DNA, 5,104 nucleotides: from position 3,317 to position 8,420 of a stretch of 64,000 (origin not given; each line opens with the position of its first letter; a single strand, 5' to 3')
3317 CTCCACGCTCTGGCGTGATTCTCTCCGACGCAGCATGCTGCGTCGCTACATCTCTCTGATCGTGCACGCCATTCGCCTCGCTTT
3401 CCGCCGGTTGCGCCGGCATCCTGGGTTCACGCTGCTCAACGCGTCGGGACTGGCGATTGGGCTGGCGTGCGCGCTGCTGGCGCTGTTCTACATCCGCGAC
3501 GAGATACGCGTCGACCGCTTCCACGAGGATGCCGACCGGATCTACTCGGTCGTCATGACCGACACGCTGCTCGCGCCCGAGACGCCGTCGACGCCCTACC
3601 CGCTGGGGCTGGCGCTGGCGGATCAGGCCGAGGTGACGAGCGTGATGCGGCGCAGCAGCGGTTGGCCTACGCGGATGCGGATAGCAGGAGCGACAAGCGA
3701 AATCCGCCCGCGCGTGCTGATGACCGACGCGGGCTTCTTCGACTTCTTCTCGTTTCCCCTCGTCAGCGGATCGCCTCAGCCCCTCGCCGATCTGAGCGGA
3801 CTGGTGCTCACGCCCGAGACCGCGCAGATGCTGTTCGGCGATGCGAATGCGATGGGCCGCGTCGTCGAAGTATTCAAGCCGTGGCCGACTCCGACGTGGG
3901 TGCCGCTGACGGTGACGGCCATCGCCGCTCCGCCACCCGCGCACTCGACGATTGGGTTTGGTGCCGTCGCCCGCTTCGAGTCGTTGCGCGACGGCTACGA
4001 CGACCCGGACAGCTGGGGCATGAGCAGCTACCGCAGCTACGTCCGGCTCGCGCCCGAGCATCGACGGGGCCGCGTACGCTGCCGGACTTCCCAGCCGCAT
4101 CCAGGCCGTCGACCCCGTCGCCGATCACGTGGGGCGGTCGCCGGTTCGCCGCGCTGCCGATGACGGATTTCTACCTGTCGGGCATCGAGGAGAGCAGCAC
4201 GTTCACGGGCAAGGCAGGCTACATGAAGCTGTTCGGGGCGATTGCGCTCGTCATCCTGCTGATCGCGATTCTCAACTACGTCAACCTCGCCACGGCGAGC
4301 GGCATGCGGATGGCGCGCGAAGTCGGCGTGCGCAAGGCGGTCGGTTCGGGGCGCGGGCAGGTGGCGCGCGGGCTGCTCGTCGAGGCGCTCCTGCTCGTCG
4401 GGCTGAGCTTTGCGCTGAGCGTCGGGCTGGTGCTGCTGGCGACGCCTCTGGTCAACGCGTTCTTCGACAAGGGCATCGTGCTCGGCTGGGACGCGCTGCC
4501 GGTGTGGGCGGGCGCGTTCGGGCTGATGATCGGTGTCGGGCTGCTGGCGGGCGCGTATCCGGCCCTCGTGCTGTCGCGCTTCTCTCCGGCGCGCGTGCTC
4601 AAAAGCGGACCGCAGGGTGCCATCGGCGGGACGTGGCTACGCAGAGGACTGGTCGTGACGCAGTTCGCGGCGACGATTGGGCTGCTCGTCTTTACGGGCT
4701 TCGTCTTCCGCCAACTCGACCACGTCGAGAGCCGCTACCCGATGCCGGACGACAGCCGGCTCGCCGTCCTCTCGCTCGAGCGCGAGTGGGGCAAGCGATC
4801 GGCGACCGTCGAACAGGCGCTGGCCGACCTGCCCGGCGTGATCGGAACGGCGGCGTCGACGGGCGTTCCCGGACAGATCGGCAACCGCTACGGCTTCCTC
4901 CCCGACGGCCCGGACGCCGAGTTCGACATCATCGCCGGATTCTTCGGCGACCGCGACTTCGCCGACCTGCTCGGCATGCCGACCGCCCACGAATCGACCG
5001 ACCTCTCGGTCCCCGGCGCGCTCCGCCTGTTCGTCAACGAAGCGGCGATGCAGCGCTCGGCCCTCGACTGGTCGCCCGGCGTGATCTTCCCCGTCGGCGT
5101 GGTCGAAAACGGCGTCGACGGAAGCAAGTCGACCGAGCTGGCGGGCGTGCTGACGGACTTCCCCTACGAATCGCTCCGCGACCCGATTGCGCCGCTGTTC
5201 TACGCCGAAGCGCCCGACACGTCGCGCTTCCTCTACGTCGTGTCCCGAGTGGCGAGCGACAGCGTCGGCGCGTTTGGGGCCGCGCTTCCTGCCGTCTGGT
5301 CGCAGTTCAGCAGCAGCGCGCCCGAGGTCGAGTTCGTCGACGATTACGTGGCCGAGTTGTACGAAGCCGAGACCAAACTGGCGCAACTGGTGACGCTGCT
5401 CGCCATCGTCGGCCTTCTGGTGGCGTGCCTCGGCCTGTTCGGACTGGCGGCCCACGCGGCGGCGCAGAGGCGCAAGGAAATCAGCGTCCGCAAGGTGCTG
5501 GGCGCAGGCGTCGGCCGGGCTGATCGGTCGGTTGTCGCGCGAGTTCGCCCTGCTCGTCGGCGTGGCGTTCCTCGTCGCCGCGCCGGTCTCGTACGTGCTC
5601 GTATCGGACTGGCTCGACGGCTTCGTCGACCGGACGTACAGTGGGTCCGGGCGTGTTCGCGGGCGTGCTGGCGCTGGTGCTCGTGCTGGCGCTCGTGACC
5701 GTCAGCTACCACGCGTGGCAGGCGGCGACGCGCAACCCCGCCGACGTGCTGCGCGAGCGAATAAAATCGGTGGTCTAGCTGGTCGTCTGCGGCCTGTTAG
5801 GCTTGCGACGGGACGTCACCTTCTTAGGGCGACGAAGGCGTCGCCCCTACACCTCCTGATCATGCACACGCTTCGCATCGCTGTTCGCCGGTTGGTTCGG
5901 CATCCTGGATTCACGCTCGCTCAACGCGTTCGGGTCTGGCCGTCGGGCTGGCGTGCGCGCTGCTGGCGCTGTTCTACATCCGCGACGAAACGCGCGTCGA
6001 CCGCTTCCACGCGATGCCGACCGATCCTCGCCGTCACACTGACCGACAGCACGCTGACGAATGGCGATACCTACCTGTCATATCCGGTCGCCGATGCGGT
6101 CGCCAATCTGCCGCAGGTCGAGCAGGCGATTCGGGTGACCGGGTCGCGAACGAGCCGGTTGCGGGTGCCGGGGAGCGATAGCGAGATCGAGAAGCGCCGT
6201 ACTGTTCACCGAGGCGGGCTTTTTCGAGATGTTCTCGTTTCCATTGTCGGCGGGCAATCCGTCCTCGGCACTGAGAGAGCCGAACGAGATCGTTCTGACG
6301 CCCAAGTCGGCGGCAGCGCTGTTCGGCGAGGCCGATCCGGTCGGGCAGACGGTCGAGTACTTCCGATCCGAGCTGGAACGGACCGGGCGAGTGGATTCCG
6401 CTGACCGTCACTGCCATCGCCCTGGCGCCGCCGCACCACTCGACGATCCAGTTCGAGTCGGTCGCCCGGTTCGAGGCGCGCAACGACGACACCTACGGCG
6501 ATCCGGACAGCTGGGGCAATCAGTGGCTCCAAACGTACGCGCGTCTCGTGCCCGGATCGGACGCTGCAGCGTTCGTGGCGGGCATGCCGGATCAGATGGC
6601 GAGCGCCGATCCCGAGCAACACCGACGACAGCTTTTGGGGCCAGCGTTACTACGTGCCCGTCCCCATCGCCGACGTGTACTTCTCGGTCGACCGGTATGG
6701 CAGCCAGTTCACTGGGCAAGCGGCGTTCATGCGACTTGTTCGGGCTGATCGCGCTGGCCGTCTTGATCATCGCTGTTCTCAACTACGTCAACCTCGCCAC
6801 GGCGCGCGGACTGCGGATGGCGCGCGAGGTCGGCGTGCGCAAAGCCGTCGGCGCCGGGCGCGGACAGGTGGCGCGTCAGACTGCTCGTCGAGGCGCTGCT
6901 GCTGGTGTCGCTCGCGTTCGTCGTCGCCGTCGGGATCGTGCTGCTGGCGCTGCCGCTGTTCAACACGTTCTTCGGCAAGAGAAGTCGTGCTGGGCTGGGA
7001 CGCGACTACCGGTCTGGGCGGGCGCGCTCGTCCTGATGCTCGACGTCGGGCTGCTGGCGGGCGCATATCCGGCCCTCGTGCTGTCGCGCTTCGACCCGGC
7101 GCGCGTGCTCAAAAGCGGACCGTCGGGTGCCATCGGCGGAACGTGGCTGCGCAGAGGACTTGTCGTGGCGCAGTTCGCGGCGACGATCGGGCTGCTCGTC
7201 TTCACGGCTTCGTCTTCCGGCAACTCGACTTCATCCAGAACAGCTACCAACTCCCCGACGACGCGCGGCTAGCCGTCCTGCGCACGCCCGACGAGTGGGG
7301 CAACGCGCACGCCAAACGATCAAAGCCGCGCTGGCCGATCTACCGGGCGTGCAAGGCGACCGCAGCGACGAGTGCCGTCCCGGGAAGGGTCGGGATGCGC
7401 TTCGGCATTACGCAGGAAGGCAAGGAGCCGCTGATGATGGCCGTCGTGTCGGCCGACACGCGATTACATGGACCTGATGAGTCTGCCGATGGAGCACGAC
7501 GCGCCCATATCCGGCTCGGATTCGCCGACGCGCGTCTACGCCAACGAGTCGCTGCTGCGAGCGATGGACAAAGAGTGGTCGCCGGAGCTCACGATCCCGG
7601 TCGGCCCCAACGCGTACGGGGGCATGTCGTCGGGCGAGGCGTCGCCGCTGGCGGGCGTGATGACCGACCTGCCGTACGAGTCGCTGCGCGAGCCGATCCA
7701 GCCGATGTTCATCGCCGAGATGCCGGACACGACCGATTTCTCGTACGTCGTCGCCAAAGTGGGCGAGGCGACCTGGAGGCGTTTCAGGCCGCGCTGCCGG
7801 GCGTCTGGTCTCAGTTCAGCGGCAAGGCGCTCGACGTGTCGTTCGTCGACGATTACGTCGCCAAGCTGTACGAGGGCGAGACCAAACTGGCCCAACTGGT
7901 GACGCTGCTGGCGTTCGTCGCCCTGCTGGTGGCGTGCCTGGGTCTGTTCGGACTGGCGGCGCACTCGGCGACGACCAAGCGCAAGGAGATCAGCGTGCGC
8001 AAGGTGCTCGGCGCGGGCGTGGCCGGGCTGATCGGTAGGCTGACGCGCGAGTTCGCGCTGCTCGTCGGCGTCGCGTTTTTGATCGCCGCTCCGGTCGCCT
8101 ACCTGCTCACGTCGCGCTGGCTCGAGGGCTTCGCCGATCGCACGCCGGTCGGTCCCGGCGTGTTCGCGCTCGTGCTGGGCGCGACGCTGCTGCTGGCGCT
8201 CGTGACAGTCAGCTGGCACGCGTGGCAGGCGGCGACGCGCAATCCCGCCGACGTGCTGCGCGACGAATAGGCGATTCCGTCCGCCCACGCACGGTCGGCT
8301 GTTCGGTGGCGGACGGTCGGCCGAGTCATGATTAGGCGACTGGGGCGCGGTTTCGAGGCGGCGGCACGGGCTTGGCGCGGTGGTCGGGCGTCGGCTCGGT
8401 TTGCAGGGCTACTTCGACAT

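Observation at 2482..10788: Frameshifts pile up in the first ATPase and P1-P3 and are absent from the rest of the window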

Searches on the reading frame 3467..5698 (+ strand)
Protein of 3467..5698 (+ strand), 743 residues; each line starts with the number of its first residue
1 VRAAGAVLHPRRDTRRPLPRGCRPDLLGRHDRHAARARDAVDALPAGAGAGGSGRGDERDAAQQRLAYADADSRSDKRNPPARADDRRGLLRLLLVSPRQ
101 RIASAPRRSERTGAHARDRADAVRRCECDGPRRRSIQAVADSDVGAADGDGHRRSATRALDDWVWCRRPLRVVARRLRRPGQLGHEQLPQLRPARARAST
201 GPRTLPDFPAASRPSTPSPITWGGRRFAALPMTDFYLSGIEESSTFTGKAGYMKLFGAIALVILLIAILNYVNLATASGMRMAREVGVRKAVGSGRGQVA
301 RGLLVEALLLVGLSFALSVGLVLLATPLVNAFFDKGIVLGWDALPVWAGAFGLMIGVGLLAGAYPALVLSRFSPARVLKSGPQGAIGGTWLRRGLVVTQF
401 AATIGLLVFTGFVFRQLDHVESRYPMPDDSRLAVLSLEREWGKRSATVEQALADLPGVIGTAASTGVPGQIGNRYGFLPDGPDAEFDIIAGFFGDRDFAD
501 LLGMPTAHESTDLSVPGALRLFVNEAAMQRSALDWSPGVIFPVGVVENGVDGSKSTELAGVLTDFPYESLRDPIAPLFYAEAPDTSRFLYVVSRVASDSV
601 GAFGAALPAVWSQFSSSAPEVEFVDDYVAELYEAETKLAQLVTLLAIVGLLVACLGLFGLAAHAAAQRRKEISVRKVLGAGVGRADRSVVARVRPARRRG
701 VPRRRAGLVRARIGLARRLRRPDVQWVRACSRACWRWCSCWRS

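Call 5: search_protein_families(library=ncbifam, proteins=[window:3467-5698:+])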
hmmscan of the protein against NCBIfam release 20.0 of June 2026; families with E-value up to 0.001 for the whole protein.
window:3467-5698:+ (743 aa): 3 families
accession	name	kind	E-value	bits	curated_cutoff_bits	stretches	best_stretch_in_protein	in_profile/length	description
TIGR03434.1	ADOP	subfamily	6.9e-42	143.5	622.3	1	254-691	273-730/803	ADOP family duplicated permease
NF007826.0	PRK10535.1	equivalog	2.6e-06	26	966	1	252-378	524-645/648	macrolide ABC transporter ATP-binding protein/permease MacB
NF038346.1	FtsX_actino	exception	5e-05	22.8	250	0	613-680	151-221/308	permease-like cell division protein FtsX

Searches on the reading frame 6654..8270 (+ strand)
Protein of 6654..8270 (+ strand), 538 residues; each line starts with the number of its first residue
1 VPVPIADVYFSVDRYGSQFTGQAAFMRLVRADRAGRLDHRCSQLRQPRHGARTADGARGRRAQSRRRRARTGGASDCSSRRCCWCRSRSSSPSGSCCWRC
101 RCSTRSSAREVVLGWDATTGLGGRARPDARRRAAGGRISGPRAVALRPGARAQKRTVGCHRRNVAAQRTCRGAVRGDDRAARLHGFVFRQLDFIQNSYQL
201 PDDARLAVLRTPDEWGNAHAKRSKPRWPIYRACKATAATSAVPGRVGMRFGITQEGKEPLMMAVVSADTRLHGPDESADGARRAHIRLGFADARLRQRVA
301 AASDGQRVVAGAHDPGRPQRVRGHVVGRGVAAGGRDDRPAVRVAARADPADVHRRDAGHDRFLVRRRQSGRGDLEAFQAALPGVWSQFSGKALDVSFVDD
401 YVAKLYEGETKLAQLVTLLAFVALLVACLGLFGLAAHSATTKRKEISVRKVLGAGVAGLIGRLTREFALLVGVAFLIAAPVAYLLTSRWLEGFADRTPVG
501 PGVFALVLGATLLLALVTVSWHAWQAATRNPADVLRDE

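Call 5: search_protein_families(library=ncbifam, proteins=[window:6654-8270:+])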
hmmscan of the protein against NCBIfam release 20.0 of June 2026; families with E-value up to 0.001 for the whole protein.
window:6654-8270:+ (538 aa): 1 family
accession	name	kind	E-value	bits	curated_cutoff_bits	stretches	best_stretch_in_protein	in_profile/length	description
TIGR03434.1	ADOP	subfamily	1.9e-19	69.3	622.3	1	358-538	625-803/803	ADOP family duplicated permease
